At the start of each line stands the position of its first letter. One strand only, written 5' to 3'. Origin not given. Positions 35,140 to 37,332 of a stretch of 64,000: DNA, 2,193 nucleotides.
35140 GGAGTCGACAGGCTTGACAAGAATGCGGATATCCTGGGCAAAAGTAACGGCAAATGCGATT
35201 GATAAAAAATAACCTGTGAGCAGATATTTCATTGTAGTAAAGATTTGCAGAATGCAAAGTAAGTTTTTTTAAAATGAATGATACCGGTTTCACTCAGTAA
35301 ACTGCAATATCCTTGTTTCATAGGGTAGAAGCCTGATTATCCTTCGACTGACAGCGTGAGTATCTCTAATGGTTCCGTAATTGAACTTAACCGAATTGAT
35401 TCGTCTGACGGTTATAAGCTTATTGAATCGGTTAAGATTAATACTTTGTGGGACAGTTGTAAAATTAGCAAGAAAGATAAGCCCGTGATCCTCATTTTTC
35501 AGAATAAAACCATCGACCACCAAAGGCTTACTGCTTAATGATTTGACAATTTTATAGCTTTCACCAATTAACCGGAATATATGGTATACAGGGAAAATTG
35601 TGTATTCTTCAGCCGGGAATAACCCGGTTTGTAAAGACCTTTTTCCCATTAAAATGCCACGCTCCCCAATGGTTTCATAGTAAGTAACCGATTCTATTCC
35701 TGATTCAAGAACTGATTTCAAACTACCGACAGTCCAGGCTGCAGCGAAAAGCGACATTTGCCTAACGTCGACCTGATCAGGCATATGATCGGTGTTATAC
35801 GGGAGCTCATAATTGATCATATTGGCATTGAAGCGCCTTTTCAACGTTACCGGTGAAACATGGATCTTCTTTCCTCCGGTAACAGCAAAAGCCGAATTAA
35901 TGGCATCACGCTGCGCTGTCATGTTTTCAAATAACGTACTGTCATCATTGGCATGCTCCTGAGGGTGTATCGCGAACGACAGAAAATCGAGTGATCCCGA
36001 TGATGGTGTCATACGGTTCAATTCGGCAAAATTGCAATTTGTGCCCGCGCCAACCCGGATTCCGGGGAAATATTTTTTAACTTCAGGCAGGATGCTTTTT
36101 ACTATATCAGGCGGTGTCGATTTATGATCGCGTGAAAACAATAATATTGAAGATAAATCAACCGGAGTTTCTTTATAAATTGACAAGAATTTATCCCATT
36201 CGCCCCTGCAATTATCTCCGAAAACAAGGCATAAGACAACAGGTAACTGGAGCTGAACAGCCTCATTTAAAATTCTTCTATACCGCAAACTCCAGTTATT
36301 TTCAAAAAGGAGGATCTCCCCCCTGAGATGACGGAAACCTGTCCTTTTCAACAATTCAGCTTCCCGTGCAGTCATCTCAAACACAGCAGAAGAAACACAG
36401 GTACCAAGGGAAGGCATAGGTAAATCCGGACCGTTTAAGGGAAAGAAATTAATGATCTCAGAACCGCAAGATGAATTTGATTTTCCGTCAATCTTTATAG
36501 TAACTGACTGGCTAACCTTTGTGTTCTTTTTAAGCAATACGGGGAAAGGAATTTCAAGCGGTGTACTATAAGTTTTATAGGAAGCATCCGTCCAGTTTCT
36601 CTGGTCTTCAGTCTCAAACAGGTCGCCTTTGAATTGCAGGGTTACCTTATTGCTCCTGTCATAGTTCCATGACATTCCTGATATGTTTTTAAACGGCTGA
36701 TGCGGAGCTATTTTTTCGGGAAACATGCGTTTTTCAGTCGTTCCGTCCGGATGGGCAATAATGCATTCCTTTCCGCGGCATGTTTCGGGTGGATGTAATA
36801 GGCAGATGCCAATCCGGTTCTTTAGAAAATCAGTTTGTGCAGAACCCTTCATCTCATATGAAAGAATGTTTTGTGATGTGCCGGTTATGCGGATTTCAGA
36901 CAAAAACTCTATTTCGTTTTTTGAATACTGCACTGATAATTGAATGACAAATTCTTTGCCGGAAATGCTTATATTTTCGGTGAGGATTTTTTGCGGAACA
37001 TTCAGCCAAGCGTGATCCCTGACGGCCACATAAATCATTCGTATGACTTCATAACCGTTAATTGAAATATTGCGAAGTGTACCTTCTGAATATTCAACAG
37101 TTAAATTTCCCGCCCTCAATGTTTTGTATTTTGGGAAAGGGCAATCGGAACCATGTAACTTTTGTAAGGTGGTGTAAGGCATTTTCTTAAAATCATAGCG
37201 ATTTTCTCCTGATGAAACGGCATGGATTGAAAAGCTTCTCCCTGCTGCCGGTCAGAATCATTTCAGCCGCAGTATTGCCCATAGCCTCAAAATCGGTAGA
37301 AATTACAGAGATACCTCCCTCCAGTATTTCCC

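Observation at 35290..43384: Candidate D-apiose release, uptake and oxidation locus built around a GH140-like enzyme, outside any SusC/SusD PUL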

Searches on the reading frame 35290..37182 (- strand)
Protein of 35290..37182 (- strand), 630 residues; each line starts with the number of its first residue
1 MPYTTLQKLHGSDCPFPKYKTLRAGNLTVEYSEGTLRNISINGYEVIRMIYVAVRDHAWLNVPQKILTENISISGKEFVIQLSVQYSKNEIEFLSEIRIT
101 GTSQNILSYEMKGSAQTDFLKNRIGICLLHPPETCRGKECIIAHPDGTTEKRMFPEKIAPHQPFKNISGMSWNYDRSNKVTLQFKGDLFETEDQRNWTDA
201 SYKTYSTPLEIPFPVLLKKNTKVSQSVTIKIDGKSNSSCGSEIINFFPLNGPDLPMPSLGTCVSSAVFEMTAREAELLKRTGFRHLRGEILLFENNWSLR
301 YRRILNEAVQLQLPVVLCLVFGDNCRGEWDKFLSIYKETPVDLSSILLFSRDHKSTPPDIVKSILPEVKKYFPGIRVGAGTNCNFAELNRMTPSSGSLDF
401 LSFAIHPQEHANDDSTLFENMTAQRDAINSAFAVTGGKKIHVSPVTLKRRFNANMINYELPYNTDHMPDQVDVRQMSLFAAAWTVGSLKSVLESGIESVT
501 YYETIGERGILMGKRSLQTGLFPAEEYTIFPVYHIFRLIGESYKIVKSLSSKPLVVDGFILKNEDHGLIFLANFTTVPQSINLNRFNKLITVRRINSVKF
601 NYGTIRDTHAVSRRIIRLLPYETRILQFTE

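Call 3: search_protein_families(library=pfam, proteins=[window:35290-37182:-], max_evalue=0.01)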
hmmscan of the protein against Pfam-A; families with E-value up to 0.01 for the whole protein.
window:35290-37182:- (630 aa): 0 families

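Call 4: search_protein_families(library=ncbifam, proteins=[window:35290-37182:-], max_evalue=0.01)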
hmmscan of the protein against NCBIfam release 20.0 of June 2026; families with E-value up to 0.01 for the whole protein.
window:35290-37182:- (630 aa): 1 family
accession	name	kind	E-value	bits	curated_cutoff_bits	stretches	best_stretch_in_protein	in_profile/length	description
NF049900.1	ApionLctnaseApnL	equivalog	5.8e-82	276.1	750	1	8-583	4-593/595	D-apionate lactonase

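Call 13: find_homologous_proteins(query=window:35290-37182:-, max_evalue=0.00001)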
Query window:35290-37182:- (630 aa): 3945 proteins with E <= 0.00001 among 8000 candidates; the best 120 are listed.
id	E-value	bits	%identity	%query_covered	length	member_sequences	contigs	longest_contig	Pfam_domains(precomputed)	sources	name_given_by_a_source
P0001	0.0e+0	1447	100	100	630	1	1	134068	PF25838.1,PF25837.1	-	-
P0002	1.2e-191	657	50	97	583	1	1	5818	PF25838.1,PF25837.1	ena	-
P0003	1.6e-187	643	48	100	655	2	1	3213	PF25838.1,PF25837.1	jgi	-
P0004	6.1e-181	621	47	99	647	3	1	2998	PF25838.1,PF25837.1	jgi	-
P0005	5.9e-177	608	45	99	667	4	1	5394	PF25838.1,PF25837.1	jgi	-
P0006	2.2e-170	586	44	99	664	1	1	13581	PF25838.1,PF25837.1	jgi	jgi:hypothetical protein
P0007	6.1e-167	575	45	99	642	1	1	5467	PF25838.1,PF25837.1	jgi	jgi:D-apionolactonase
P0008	2.0e-165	570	44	99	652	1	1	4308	PF25838.1,PF25837.1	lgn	-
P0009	5.6e-165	568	45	99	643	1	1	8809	PF25838.1,PF25837.1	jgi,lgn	jgi:hypothetical protein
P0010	1.1e-164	567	44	99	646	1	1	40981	PF25838.1,PF25837.1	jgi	jgi:D-apionolactonase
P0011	2.6e-164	566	44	99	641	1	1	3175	PF25838.1,PF25837.1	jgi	-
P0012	8.7e-164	565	44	99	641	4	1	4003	PF25838.1,PF25837.1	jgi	-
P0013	1.1e-163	564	43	99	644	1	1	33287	PF25838.1,PF25837.1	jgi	jgi:D-apionolactonase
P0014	1.9e-163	563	44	99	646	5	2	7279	PF25838.1,PF25837.1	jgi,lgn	-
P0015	9.3e-163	561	43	98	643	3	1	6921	PF25838.1,PF25837.1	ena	-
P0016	4.3e-162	559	42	97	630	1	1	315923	PF25838.1,PF25837.1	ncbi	-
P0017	1.1e-160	554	44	99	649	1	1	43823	PF25838.1,PF25837.1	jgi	jgi:D-apionolactonase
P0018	2.1e-160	553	44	99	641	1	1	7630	PF25838.1,PF25837.1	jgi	jgi:D-apionolactonase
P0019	6.2e-160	552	43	99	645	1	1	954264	PF25838.1,PF25837.1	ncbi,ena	-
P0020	1.3e-159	551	43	99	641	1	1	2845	PF25838.1,PF25837.1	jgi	jgi:hypothetical protein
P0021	2.3e-159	550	44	98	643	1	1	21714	PF25838.1,PF25837.1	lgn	-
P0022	1.1e-158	548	42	99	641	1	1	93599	PF25838.1,PF25837.1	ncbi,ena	-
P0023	4.9e-158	546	43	99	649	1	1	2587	PF25838.1,PF25837.1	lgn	-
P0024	1.6e-157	544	42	99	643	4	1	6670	PF25838.1,PF25837.1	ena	-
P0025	2.6e-157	543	44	97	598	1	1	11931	PF25838.1,PF25837.1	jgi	-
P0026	3.6e-157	543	46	89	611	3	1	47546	PF25838.1,PF25837.1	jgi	jgi:D-apionolactonase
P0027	1.3e-156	541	44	94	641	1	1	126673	PF25838.1,PF25837.1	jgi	jgi:hypothetical protein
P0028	2.2e-156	540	43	97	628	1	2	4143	PF25838.1,PF25837.1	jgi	jgi:hypothetical protein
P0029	9.4e-156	538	43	99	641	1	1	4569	PF25838.1,PF25837.1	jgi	jgi:D-apionolactonase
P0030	1.7e-155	537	42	99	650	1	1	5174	PF25838.1,PF25837.1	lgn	-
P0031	2.4e-154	533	43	99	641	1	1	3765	PF25838.1,PF25837.1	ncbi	-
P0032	1.2e-153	531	42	99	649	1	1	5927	PF25838.1,PF25837.1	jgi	jgi:D-apionolactonase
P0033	1.2e-153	531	42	99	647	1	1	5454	PF25838.1,PF25837.1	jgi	jgi:D-apionolactonase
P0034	2.7e-153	530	43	95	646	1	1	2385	PF25839.1,PF25838.1,PF25837.1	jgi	jgi:hypothetical protein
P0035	6.1e-153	529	43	94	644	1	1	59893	PF25838.1,PF25837.1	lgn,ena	-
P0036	8.8e-153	528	42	97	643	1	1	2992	PF25838.1,PF25837.1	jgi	jgi:hypothetical protein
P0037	4.2e-152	526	41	99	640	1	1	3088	PF25838.1,PF25837.1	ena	-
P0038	8.5e-152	525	44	92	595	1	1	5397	PF25838.1,PF25837.1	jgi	-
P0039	1.1e-151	525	41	99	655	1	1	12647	PF25838.1,PF25837.1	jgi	jgi:D-apionolactonase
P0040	1.8e-150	521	43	93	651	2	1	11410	PF25839.1,PF25838.1,PF25837.1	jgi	jgi:D-apionolactonase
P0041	1.6e-149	517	42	99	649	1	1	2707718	PF25838.1,PF25837.1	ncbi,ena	-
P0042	1.9e-149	517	42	93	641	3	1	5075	PF25838.1,PF25837.1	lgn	-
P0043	2.6e-149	517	42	94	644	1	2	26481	PF25838.1,PF25837.1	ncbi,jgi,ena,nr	ncbi:MAG: hypothetical protein M0Q53_18835 [Prolixibacteraceae bacterium]|jgi:hypothetical protein|n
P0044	3.5e-149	516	42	98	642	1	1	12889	PF25838.1,PF25837.1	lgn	-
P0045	7.4e-149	515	43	94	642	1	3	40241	PF25838.1,PF25837.1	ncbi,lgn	-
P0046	1.2e-148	515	43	92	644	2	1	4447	PF25839.1,PF25838.1,PF25837.1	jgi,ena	-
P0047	1.6e-148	514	43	96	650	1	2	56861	PF25838.1,PF25837.1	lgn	-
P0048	5.0e-147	509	43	94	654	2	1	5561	PF25838.1,PF25837.1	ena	-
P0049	1.7e-146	507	42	95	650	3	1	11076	PF25838.1,PF25837.1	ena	-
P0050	9.2e-146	505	43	93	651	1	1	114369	PF25839.1,PF25838.1,PF25837.1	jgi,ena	-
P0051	9.5e-146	505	41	95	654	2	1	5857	PF25838.1,PF25837.1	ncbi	-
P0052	2.3e-145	504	41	94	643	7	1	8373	PF25838.1,PF25837.1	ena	-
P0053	2.5e-145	504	42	92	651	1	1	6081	PF25838.1,PF25837.1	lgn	-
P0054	3.2e-145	503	42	98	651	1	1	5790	PF25838.1,PF25837.1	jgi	jgi:hypothetical protein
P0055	3.4e-145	503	41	98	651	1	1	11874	PF25838.1,PF25837.1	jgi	jgi:D-apionolactonase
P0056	4.1e-145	503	42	93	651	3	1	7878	PF25838.1,PF25837.1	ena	-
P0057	4.2e-145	503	42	96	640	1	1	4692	PF25838.1,PF25837.1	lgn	-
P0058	1.5e-144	501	43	92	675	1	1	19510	PF25838.1,PF25837.1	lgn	-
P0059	3.4e-144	500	43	89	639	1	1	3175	PF25838.1,PF25837.1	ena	-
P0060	5.4e-144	499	41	94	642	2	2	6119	PF25838.1,PF25837.1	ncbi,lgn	-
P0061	6.3e-144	499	41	95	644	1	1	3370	PF25838.1,PF25837.1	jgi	jgi:D-apionolactonase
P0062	6.3e-144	499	43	93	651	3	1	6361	PF25838.1,PF25837.1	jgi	jgi:D-apionolactonase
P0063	7.5e-144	499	42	92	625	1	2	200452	PF25838.1,PF25837.1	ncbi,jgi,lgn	-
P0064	8.8e-144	498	41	91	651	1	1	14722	PF25838.1,PF25837.1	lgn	-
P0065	1.2e-143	498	41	96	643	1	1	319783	PF25838.1,PF25837.1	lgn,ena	-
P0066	1.5e-143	498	43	92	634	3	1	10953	PF25838.1,PF25837.1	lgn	-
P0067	1.6e-143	498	42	91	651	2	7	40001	PF25838.1,PF25837.1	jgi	jgi:hypothetical protein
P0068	1.6e-143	498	42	94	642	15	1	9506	PF25838.1,PF25837.1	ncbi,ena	-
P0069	2.8e-143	497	42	92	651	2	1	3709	PF25838.1,PF25837.1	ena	-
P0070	3.0e-143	497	41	93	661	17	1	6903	PF25838.1,PF25837.1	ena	-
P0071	5.0e-143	496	41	94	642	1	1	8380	PF25838.1,PF25837.1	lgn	-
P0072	5.5e-143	496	41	93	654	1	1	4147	PF25838.1,PF25837.1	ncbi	-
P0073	5.8e-143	496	43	90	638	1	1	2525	PF25838.1,PF25837.1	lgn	-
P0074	7.8e-143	495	43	93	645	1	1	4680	PF25838.1,PF25837.1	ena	-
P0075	1.3e-142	495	41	92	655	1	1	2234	PF25838.1,PF25837.1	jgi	jgi:hypothetical protein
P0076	1.5e-142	494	42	94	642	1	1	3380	PF25838.1,PF25837.1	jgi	jgi:hypothetical protein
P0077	1.6e-142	494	41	88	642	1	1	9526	PF25838.1,PF25837.1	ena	-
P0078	2.8e-142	494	42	93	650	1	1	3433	PF25838.1,PF25837.1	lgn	-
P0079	3.1e-142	493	42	95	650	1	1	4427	PF25838.1,PF25837.1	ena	-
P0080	3.2e-142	493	42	93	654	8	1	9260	PF25838.1,PF25837.1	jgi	jgi:hypothetical protein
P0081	3.8e-142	493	42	91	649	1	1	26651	PF25838.1,PF25837.1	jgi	jgi:D-apionolactonase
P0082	3.8e-142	493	41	94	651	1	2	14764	PF25838.1,PF25837.1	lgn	-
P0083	4.0e-142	493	41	93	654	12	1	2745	PF25838.1,PF25837.1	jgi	jgi:hypothetical protein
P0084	7.1e-142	492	41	93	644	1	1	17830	PF25839.1,PF25838.1,PF25837.1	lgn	-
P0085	1.1e-141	492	42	93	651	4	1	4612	PF25838.1,PF25837.1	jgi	-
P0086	1.8e-141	491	40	94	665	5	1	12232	PF25838.1,PF25837.1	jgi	jgi:hypothetical protein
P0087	2.7e-141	490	40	93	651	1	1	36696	PF25838.1,PF25837.1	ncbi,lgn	ncbi:hypothetical protein BH23BAC1_BH23BAC1_32000 [soil metagenome]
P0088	3.5e-141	490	40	98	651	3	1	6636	PF25838.1,PF25837.1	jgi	-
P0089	3.8e-141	490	41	94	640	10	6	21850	PF25838.1,PF25837.1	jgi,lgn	-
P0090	4.3e-141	490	42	91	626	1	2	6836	PF25838.1,PF25837.1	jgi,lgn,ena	-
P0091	5.2e-141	489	41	97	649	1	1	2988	PF25838.1,PF25837.1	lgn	-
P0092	5.5e-141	489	42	91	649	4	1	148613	PF25838.1,PF25837.1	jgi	-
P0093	6.8e-141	489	39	96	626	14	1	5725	PF25838.1,PF25837.1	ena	-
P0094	1.1e-140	488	41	93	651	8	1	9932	PF25839.1,PF25838.1,PF25837.1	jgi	jgi:hypothetical protein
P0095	1.2e-140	488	41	94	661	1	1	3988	PF25838.1,PF25837.1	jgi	jgi:hypothetical protein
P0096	1.2e-140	488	41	93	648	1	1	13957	PF25838.1,PF25837.1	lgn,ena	-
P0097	1.4e-140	488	42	89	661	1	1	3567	PF25838.1,PF25837.1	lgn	-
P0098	1.7e-140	488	41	94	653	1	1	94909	PF25838.1,PF25837.1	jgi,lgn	jgi:hypothetical protein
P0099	3.1e-140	487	40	95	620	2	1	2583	PF25838.1,PF25837.1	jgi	jgi:hypothetical protein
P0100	5.1e-140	486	42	91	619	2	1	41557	PF25838.1,PF25837.1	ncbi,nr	ncbi:MAG: hypothetical protein GYA41_04795 [Bacteroidales bacterium]|nr:hypothetical protein [Bacter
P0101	5.2e-140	486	42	94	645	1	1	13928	PF25838.1,PF25837.1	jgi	jgi:hypothetical protein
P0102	1.3e-139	485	40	95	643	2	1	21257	PF25838.1,PF25837.1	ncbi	-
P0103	1.4e-139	485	40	94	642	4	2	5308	PF25838.1,PF25837.1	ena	-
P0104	1.4e-139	485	42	93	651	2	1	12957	PF25838.1,PF25837.1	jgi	-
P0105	1.8e-139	484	41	90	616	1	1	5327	PF25838.1,PF25837.1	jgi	jgi:hypothetical protein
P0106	1.9e-139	484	41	93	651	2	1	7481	PF25838.1,PF25837.1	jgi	jgi:D-apionolactonase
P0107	2.2e-139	484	38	100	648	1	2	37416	PF25838.1,PF25837.1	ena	-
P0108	2.5e-139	484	41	91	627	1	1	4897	PF25838.1,PF25837.1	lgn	-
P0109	2.7e-139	484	41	95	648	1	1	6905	PF25838.1,PF25837.1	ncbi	-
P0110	2.9e-139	484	41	95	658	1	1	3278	PF25838.1,PF25837.1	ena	-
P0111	3.4e-139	483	41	93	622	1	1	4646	PF25838.1,PF25837.1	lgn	-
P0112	3.5e-139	483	41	92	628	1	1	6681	PF25838.1,PF25837.1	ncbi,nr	ncbi:MAG: hypothetical protein JXR67_03185 [Bacteroidales bacterium]|nr:hypothetical protein [Bacter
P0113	4.1e-139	483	41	91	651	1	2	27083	PF25838.1,PF25837.1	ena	-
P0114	4.1e-139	483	40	98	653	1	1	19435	PF25838.1,PF25837.1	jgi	jgi:D-apionolactonase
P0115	4.3e-139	483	41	98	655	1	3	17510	PF25838.1,PF25837.1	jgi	jgi:D-apionolactonase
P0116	4.8e-139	483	41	93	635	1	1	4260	PF25838.1,PF25837.1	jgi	jgi:hypothetical protein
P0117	6.1e-139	482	41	89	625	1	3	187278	PF25838.1,PF25837.1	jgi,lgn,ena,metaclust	metaclust:\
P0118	6.3e-139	482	40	96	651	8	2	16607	PF25838.1,PF25837.1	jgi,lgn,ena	-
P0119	6.4e-139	482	42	93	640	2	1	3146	PF25838.1,PF25837.1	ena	-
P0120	6.6e-139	482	40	93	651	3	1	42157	PF25838.1,PF25837.1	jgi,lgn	-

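Call 14: find_encoding_contigs(protein=P0001, flank=10000, max_places=3)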
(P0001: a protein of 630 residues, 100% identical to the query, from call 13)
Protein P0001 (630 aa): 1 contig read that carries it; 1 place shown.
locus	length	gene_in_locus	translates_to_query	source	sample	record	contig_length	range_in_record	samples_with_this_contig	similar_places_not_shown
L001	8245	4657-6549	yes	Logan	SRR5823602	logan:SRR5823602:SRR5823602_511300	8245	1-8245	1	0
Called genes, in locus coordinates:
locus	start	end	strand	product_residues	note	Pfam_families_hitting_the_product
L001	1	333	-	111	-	?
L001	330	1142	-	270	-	PF01261:AP_endonuc_2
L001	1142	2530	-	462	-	PF13204:Apiosidase, PF12904:Collagen_bind_2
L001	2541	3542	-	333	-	PF06800:Sugar_transport, PF07168:Ureide_permease, PF07857:TMEM144 (weak)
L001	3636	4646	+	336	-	PF00392:GntR, PF13377:Peripla_BP_3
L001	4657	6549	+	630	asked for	PF25837:Apionate_lact_N, PF25838:Apionate_lact_M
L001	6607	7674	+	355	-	PF14903:WG_beta_rep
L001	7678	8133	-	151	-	PF11127:YgaP-like_TM (weak)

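Call 15: find_encoding_contigs(protein=P0016, flank=10000, max_places=3)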
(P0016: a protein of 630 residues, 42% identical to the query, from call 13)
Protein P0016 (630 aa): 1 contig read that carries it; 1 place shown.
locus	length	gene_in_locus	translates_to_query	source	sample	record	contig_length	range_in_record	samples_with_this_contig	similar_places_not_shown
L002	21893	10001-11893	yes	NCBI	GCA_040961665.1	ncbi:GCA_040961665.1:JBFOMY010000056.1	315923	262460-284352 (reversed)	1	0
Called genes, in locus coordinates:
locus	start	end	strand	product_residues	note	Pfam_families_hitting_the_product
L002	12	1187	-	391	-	PF00037:Fer4 (weak), PF12838:Fer4_7, PF13187:Fer4_9 (weak), PF13237:Fer4_10, PF14697:Fer4_21, PF00037:Fer4 (weak), PF12797:Fer4_2 (weak), PF12837:Fer4_6 (weak)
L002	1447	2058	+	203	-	-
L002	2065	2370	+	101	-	PF01022:HTH_5 (weak), PF13601:HTH_34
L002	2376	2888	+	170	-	PF22599:SecDF_P1_head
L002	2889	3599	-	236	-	PF01182:Glucosamine_iso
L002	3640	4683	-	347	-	PF01408:GFO_IDH_MocA, PF02894:GFO_IDH_MocA_C, PF22725:GFO_IDH_MocA_C3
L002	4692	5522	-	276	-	PF07991:KARI_N (faint), PF16896:PGDH_C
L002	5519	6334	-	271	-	PF01261:AP_endonuc_2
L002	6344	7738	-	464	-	PF13204:Apiosidase, PF12904:Collagen_bind_2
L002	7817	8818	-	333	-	PF06800:Sugar_transport, PF07168:Ureide_permease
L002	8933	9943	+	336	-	PF00392:GntR, PF13377:Peripla_BP_3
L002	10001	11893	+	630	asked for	PF25837:Apionate_lact_N, PF25838:Apionate_lact_M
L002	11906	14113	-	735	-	PF08757:CotH, PF18962:Por_Secre_tail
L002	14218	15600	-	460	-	PF01120:Alpha_L_fucos, PF16757:Fucosidase_C (weak)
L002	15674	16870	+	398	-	PF01408:GFO_IDH_MocA, PF02894:GFO_IDH_MocA_C, PF22725:GFO_IDH_MocA_C3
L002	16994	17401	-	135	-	-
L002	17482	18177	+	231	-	-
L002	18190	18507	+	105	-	PF13601:HTH_34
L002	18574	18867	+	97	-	-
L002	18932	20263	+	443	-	PF06123:CreD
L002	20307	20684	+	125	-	PF01219:DAGK_prokar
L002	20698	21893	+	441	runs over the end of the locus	PF01171:ATP_bind_3, PF28558:TilS_SCL, PF11734:TilS_C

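Call 16: find_encoding_contigs(protein=P0019, flank=10000, max_places=3)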
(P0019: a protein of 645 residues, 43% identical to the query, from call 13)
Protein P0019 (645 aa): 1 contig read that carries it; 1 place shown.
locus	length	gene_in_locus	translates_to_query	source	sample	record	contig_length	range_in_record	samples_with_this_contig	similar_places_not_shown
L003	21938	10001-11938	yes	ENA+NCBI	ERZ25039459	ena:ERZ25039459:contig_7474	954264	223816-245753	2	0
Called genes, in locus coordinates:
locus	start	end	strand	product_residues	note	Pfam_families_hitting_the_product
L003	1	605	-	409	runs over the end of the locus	PF10263:SprT-like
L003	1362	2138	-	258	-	-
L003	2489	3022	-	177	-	-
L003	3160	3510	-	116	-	-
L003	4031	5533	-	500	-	PF00239:Resolvase, PF07508:Recombinase, PF13408:Zn_ribbon_recom (weak)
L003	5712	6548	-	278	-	PF03446:NAD_binding_2 (faint), PF03807:F420_oxidored (weak), PF16896:PGDH_C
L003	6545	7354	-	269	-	PF01261:AP_endonuc_2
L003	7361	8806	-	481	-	PF13204:Apiosidase, PF12904:Collagen_bind_2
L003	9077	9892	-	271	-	PF07168:Ureide_permease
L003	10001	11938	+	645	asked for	PF25837:Apionate_lact_N, PF25838:Apionate_lact_M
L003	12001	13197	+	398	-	PF01408:GFO_IDH_MocA, PF02894:GFO_IDH_MocA_C, PF22725:GFO_IDH_MocA_C3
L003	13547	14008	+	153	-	-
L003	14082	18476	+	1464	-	PF07494:Reg_prop (faint), PF07495:Y_Y_Y, PF00512:HisKA, PF02518:HATPase_c, PF00072:Response_reg, PF00165:HTH_AraC (weak), PF12833:HTH_18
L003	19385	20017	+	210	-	-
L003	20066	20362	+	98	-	PF13601:HTH_34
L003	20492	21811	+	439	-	PF06123:CreD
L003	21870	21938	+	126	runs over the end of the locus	PF01219:DAGK_prokar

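Call 18: search_dna_similar(query=window:35290-37182:-, collection=plasmids, mode=protein, max_rows=25)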
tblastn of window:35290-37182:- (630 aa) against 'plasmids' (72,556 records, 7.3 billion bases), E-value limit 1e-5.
Records with a match: 237; places in all: 238; records where one place covers at least 80% of the query: 211.
Best place of each record, by identity: <60% 237.
By first word of the organism name: Rhizobium 131; Sinorhizobium 63; Shinella 10; Mesorhizobium 7; Roseibium 6; Labrenzia 4; Ensifer 3; Microvirga 2; Phyllobacterium 2; Paracoccus 2; and 7 more.
By predicted mobility (MOB-suite, as given by PLSDB): non-mobilizable 103; conjugative 82; mobilizable 52.
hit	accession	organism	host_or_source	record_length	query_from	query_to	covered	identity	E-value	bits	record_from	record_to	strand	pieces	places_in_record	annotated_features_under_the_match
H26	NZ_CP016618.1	Microvirga ossetica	Vicia alpestris,cell culture,nodules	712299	1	621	99%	28.5%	5e-53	204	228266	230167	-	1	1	hypothetical protein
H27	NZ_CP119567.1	Pararhizobium qamdonense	cell culture,soil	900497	8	587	92%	28.7%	4e-52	201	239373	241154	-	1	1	hypothetical protein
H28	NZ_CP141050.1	Microvirga lotononidis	-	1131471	20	627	97%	27.0%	8e-54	206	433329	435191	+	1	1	none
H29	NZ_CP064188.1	Rhizobium sp. 007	Onobrychis viciifolia,cell culture,root ...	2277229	9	582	91%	28.4%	4e-52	201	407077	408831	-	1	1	none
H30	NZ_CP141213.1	Sinorhizobium meliloti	alfalfa,Isolate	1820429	9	589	92%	27.9%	3e-58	219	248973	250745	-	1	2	none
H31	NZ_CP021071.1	Mesorhizobium sp. WSM1497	Biserrula pelecinus L.,cell ...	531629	8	583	91%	28.1%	3e-63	234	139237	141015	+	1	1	hypothetical protein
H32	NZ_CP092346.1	Rhizobium gallicum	Phaseolus vulgaris,Cell culture,nodule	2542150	9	582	91%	28.2%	2e-52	202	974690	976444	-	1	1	none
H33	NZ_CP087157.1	Roseibium aggregatum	cell culture,seawater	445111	1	575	91%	28.2%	8e-57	215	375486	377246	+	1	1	hypothetical protein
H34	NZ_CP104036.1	Rhizobium sp. SRDI969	Pisum sativum,Cell culture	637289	8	575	90%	28.5%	3e-51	199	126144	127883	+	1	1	hypothetical protein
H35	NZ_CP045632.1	Roseibium aggregatum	-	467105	1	575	91%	28.1%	9e-56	212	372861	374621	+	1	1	hypothetical protein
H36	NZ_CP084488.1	Ensifer adhaerens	cellculture,soil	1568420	9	592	93%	27.7%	5e-56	213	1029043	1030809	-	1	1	none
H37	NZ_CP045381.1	Labrenzia sp. THAF35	pure culture,Surface of a polyethylene ...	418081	1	575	91%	28.1%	1e-57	218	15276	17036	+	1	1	hypothetical protein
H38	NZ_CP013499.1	Rhizobium sp. N621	Phaseolus vulgaris,Whole ...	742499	22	588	90%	28.4%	4e-53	204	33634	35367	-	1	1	hypothetical protein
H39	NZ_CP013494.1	Rhizobium sp. N6212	Phaseolus vulgaris,Whole ...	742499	22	588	90%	28.4%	4e-53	204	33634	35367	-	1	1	hypothetical protein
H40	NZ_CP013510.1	Rhizobium sp. N1341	Phaseolus vulgaris,Whole ...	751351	22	588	90%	28.4%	4e-53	204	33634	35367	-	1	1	hypothetical protein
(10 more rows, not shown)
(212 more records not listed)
